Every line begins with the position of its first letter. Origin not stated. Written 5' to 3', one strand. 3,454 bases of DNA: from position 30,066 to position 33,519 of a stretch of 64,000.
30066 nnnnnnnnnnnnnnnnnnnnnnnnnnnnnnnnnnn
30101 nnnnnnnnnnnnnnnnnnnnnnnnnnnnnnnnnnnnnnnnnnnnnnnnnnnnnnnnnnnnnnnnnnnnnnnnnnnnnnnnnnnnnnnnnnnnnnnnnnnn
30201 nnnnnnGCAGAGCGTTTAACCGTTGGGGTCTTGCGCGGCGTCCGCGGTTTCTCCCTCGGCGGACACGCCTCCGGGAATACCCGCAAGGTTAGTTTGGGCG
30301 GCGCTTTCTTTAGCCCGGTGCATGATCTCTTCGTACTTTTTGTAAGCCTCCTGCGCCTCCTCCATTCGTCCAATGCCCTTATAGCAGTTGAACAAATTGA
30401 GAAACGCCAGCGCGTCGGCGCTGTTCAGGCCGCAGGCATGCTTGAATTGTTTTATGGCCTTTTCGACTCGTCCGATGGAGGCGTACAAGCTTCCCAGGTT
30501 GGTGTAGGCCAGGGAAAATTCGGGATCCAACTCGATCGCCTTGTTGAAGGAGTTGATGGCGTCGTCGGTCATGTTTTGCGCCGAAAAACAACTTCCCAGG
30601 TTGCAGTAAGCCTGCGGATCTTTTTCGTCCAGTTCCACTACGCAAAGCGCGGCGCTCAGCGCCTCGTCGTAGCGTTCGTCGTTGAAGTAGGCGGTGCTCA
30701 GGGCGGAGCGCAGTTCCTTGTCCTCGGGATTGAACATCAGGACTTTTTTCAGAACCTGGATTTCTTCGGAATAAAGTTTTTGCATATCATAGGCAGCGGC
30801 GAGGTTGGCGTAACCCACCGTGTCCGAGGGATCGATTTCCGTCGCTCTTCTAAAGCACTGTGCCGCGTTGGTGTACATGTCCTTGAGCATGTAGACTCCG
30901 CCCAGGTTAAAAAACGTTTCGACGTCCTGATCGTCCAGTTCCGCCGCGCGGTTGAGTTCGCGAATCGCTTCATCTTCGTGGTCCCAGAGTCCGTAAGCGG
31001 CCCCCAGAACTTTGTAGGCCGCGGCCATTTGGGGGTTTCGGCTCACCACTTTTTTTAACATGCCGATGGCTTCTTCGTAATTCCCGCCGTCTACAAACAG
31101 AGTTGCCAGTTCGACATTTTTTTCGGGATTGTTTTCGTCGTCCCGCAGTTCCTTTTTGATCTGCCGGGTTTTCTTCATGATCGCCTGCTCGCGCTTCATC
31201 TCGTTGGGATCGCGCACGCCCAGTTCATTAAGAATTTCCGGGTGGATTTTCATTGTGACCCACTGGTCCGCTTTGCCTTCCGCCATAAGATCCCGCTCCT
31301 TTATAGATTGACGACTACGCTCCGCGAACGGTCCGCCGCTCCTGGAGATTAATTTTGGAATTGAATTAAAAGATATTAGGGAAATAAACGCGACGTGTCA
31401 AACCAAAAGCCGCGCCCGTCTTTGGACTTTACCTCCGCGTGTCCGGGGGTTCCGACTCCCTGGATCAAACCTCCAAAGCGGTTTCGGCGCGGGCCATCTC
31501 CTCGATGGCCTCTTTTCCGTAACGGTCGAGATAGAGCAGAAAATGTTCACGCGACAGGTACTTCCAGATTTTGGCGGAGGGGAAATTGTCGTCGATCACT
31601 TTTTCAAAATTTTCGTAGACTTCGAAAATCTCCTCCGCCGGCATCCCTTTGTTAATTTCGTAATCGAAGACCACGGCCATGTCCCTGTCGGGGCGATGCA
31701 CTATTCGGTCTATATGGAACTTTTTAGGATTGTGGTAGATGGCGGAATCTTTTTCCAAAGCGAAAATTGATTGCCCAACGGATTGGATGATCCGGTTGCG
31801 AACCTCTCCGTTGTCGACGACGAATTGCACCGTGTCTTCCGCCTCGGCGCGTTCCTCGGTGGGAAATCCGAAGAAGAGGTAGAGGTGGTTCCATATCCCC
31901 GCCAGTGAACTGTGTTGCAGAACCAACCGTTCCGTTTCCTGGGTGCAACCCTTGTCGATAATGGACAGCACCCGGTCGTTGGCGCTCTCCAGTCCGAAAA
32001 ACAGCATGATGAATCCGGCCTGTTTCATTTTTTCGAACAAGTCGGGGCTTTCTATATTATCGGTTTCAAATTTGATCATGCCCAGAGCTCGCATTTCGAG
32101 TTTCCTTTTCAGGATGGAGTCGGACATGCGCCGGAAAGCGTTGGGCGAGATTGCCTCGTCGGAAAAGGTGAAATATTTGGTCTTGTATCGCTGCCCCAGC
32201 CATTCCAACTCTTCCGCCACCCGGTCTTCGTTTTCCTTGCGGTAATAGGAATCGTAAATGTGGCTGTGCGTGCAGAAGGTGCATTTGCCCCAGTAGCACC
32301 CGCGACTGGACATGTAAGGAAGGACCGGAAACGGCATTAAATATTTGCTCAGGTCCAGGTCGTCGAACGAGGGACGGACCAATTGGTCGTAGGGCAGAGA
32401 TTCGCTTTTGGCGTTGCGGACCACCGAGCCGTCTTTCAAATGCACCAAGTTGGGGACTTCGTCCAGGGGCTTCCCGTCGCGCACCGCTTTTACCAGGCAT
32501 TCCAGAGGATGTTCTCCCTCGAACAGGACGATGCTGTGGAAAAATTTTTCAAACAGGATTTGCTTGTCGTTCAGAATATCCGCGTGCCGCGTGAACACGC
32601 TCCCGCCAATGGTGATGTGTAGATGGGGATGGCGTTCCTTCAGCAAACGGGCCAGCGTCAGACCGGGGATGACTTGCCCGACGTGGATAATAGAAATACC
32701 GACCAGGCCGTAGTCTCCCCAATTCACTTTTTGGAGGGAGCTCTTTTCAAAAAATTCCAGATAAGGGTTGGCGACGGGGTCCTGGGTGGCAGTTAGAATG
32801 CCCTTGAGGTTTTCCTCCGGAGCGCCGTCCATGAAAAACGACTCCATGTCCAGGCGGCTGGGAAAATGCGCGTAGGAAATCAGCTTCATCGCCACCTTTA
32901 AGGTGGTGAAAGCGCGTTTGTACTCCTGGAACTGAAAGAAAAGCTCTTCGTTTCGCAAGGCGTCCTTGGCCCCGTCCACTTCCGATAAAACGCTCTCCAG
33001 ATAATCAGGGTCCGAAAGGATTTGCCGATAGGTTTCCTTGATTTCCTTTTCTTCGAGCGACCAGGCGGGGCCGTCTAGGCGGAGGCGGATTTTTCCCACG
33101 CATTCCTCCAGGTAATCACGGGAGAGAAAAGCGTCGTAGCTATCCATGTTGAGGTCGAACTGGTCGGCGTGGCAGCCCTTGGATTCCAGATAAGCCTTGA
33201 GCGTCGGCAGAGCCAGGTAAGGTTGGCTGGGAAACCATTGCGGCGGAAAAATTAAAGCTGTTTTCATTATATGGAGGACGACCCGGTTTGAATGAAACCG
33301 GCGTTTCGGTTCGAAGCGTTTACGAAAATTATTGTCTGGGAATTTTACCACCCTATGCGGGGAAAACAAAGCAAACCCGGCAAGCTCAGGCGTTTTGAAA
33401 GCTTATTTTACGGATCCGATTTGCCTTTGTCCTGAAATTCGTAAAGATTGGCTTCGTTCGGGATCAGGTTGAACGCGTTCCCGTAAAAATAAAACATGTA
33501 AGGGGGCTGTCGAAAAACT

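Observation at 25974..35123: Uncharacterised minus-strand cluster pairing two atypical radical SAM enzymes with a MidA-like methyltransferase, TPR, pentapeptide-repeat and polytopic membrane proteins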

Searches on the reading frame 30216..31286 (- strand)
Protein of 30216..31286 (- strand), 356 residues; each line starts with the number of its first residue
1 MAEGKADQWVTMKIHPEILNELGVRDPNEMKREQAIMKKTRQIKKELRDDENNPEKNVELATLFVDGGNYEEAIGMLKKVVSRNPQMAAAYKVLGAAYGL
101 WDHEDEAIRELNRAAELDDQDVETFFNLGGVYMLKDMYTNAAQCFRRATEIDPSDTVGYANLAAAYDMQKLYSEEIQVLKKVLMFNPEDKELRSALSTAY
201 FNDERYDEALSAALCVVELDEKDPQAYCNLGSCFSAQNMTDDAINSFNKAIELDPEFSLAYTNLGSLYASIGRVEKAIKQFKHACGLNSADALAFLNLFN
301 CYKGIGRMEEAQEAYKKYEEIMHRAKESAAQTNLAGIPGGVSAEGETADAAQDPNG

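Call 3: search_protein_families(library=pfam, proteins=[window:30216-31286:-], max_evalue=0.01)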
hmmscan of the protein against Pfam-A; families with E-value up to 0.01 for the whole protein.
window:30216-31286:- (356 aa): 31 families (the best 25 are shown)
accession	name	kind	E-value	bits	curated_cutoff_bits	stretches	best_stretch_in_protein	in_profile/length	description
PF00515.34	TPR_1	-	1e-35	120.5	27.8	3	225-257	2-34/34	Tetratricopeptide repeat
PF13414.12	TPR_11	-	1.7e-34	117.7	26.8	5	237-272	7-42/42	TPR repeat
PF13181.12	TPR_8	-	1.5e-32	109.3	25.7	3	225-256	2-33/34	Tetratricopeptide repeat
PF07719.23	TPR_2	-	4.3e-28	95.5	27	2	224-256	1-33/34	Tetratricopeptide repeat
PF13431.12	TPR_17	-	8.7e-28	94.7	24.4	2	247-278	2-33/34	Tetratricopeptide repeat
PF14559.12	TPR_19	-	5e-22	78.4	25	4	68-121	5-58/68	Tetratricopeptide repeat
PF13432.12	TPR_16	-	1.6e-21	76.8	32.7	2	237-289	10-62/65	Tetratricopeptide repeat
PF13424.12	TPR_12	-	7.5e-21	74.6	30.1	2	195-255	8-76/77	Tetratricopeptide repeat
PF13428.12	TPR_14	-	3.7e-18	64.6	23.5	0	59-96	6-43/44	Tetratricopeptide repeat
PF13176.12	TPR_7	-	4.4e-17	61.1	27.9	0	125-155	2-34/36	Tetratricopeptide repeat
PF23914.1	TPR_CcmH_CycH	-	9.4e-16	58.5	42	1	119-212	47-143/158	Cytochrome c-type biogenesis protein H TPR domain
PF14561.12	TPR_20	-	7.7e-14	52.2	25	1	38-107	6-77/90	Tetratricopeptide repeat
PF13174.12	TPR_6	-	7.1e-12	45.6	26.3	0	229-256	5-32/33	Tetratricopeptide repeat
PF25063.1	ARM_TT21_C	-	5.8e-11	43.1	35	2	34-120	75-161/209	Tetratricopeptide repeat protein 21 C-terminal ARM domain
PF12895.13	ANAPC3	-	2.6e-10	40.8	27.2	1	168-249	1-81/82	Anaphase-promoting complex, cyclosome, subunit 3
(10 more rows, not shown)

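Call 4: search_protein_families(library=ncbifam, proteins=[window:30216-31286:-], max_evalue=0.01)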
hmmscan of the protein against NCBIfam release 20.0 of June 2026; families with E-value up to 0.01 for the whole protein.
window:30216-31286:- (356 aa): 37 families (the best 25 are shown)
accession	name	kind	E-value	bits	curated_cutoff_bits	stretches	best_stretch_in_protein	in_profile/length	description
NF040959.1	MamA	equivalog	3.8e-35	121.2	200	3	150-287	65-202/204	magnetosome protein MamA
TIGR02917.1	PEP_TPR_lipo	equivalog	2.5e-29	101.8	312.2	2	105-318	346-559/899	XrtA/PEP-CTERM system TPR-repeat protein PrsT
TIGR02521.1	type_IV_pilW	equivalog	7.2e-24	84.6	154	2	160-328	35-205/234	type IV pilus biogenesis/stability protein PilW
NF047558.1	TPR_END_plus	domain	9.2e-21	73.6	32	1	226-257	1-32/56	TPR end-of-group domain-containing protein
NF033762.1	social_mot_Tgl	equivalog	1.7e-20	73.4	225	2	173-321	83-233/252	social motility TPR repeat lipoprotein Tgl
TIGR02552.1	LcrH_SycD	equivalog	1.3e-19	70.2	104.8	3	43-155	7-119/136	SycD/LcrH family type III secretion system chaperone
NF033758.1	gliding_GltE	equivalog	2.4e-18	66.3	225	2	143-320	141-318/411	adventurous gliding motility TPR repeat lipoprotein GltE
TIGR00990.1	3a0801s09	subfamily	4.7e-13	48.6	757.25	2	31-174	305-452/615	mitochondrial import receptor subunit TOM70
NF008757.0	PRK11788.1-5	equivalog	3.9e-12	46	363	1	97-327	44-284/388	lipopolysaccharide assembly protein LapB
TIGR00540.1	TPR_hemY_coli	hypoth_equivalog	6.8e-12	44.8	142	2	48-168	255-371/385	heme biosynthesis-associated TPR protein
NF002725.1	PRK02603.1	equivalog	2.8e-11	43.7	143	1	212-328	21-142/173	photosystem I assembly protein Ycf3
NF033920.0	C39_PA2778_fam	equivalog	3.4e-11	43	150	3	85-178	151-246/255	PA2778 family cysteine peptidase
NF040561.1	PrimPol_Msp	equivalog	3.8e-11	42.2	200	1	209-319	10-116/515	CRISPR-associated primase-polymerase type A1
NF008391.2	PRK11189.1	equivalog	1.6e-10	40.9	250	1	217-320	92-191/297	lipoprotein NlpI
NF053607.1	CHU_0125_OmpA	equivalog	3.4e-10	39.1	620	2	241-323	36-118/639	CHU_0125 family OmpA-like outer membrane integrity protein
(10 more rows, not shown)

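Call 73: search_protein_families(library=padloc, proteins=[window:30216-31286:-], max_evalue=0.001)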
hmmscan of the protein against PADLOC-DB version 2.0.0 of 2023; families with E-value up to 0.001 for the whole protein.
window:30216-31286:- (356 aa): 4 families
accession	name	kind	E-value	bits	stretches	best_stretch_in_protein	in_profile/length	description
PDLC04481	PDC-M16B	-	7e-10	36.2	1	176-286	166-278/471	-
PDLC04781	PDC-M71B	-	1.4e-08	32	0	20-81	116-177/515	-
PDLC01101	PrimPol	-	2.6e-05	21.1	0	218-317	27-120/490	adaptation polymerase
PDLC02907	TPR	-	0.00027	17.6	1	218-321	608-690/864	-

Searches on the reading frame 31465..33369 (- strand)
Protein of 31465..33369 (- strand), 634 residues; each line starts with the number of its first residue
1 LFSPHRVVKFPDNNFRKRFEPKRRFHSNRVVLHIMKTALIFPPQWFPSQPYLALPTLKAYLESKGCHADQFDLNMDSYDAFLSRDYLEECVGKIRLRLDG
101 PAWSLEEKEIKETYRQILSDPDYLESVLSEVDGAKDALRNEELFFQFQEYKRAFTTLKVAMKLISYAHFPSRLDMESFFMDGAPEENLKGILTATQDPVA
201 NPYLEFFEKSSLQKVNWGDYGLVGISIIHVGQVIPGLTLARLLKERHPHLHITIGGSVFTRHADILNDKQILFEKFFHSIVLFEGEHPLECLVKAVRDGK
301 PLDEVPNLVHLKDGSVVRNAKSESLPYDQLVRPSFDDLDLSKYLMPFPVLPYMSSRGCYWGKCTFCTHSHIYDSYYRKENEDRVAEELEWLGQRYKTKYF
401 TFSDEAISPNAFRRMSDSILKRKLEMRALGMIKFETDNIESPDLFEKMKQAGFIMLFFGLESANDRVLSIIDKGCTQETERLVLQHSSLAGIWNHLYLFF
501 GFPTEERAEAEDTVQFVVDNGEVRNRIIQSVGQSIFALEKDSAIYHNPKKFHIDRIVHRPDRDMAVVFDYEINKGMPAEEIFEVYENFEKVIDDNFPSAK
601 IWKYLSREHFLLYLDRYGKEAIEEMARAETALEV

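Call 3: search_protein_families(library=pfam, proteins=[window:31465-33369:-], max_evalue=0.01)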
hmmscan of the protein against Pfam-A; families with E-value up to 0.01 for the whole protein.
window:31465-33369:- (634 aa): 1 family
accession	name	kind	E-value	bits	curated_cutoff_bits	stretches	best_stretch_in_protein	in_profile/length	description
PF04055.27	Radical_SAM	-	1.3e-14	55.2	29.5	1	354-517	3-166/166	Radical SAM superfamily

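Call 4: search_protein_families(library=ncbifam, proteins=[window:31465-33369:-], max_evalue=0.01)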
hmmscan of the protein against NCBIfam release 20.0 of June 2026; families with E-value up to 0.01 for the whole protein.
window:31465-33369:- (634 aa): 17 families
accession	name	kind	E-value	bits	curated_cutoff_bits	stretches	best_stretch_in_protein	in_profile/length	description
TIGR03975.1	rSAM_ocin_1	subfamily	4.3e-37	127.9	281.85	1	207-515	116-425/606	RiPP maturation radical SAM C-methyltransferase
TIGR04479.1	bcpD_PhpK_rSAM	subfamily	1.9e-23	82.7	600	1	209-517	99-406/504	PhpK family radical SAM P-methyltransferase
TIGR03471.1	HpnJ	equivalog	2e-22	79.7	577.6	1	237-529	85-371/472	hopanoid biosynthesis associated radical SAM protein HpnJ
NF050148.1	rSAM_ApyD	equivalog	7.7e-22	77.4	750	1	236-518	90-364/645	RiPP biosynthesis radical SAM protein ApyD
TIGR02026.1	BchE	equivalog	1.5e-17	63.6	481.35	1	239-519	82-364/497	magnesium-protoporphyrin IX monomethyl ester anaerobic oxidative cyclase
TIGR04072.2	rSAM_ladder_B12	equivalog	1.7e-14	53.3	360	1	251-515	100-344/443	lipid biosynthesis B12-binding/radical SAM protein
TIGR04014.1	B12_SAM_MJ_0865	equivalog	9.5e-13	47.7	360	1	271-519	83-335/434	methyl-coenzyme M reductase glutamine C-methyltransferase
TIGR04367.1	HpnR_B12_rSAM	equivalog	3.6e-12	45.6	650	1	222-480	63-313/490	hopanoid C-3 methylase HpnR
TIGR04190.1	B12_SAM_Ta0216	equivalog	5e-12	45.2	500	1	237-551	97-429/554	TIGR04190 family B12-binding domain/radical SAM domain protein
TIGR04013.1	B12_SAM_MJ_1487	hypoth_equivalog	1.7e-11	43.6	251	2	270-412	85-208/382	TIGR04013 family B12-binding domain/radical SAM domain-containing protein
NF038361.1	rSAM_Sden_1168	equivalog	2e-11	43.2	575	1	212-517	133-448/560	Sden_1168 family B12-binding radical SAM P-methyltransferase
TIGR04385.1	B12_rSAM_cofa1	equivalog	5.2e-08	32.5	450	1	236-517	86-361/438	B12 lower ligand biosynthesis radical SAM protein BzaD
TIGR04295.1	B12_rSAM_oligo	hypoth_equivalog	7.9e-08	31.4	400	1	354-482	205-323/422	TIGR04295 family B12-binding domain-containing radical SAM protein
NF040542.1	rSAM_RCCLKC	equivalog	6.5e-07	28.8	450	1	213-491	42-321/423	arsinothricin biosynthesis radical SAM protein ArsL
TIGR03960.1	rSAM_fuse_unch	hypoth_equivalog_domain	0.00051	18.7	462.3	1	356-511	260-415/605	TIGR03960 family B12-binding radical SAM protein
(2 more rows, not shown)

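Call 25: search_solved_structures(query=window:31465-33267:-, max_evalue=1, show_alignments=1)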
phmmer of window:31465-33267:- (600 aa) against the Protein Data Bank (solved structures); distinct sequences matched with E-value up to 1: 4.
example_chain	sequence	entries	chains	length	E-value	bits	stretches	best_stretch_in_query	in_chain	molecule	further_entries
5ul2_A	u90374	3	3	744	4.4e-09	38.6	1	238-459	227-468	OxsB protein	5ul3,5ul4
9n1b_A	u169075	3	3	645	2.5e-05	26.2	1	209-365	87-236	Radical SAM protein | Radical SAM enzyme CysS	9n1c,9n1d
7kdx_A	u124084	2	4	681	0.0013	20.5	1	203-498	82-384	Methyltransferase TokK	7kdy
6p78_A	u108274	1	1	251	0.018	16.8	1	318-414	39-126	Queuine lyase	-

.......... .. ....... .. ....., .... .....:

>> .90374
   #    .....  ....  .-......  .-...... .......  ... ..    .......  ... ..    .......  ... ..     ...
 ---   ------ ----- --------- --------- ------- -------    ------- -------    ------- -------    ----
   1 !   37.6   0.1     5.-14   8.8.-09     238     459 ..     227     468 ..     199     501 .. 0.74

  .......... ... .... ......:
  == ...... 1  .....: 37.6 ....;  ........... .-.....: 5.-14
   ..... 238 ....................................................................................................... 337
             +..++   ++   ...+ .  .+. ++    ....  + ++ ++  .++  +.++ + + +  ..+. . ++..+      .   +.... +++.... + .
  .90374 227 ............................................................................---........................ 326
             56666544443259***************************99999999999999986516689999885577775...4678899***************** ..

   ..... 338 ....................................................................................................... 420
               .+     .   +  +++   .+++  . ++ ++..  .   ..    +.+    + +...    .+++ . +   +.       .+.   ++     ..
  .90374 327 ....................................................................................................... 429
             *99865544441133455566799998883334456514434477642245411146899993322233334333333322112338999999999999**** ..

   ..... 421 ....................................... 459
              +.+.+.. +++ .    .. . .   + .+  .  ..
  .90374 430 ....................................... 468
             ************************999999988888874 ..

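Call 68: search_protein_families(library=pfam, proteins=[window:31465-33267:-], max_evalue=10)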
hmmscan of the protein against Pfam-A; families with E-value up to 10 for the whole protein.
window:31465-33267:- (600 aa): 3 families
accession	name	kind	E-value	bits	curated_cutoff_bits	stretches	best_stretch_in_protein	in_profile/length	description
PF04055.27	Radical_SAM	-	1.1e-14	55.3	29.5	1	320-483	3-166/166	Radical SAM superfamily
PF02310.24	B12-binding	-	0.032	14.5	32.1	1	184-255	50-117/121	B12 binding domain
PF05524.18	PEP-utilisers_N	-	0.084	13.5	24.4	1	71-100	62-95/121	PEP-utilising enzyme, N-terminal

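Call 73: search_protein_families(library=padloc, proteins=[window:31465-33267:-], max_evalue=0.001)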
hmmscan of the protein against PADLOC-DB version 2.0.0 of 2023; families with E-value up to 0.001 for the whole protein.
window:31465-33267:- (600 aa): 0 families
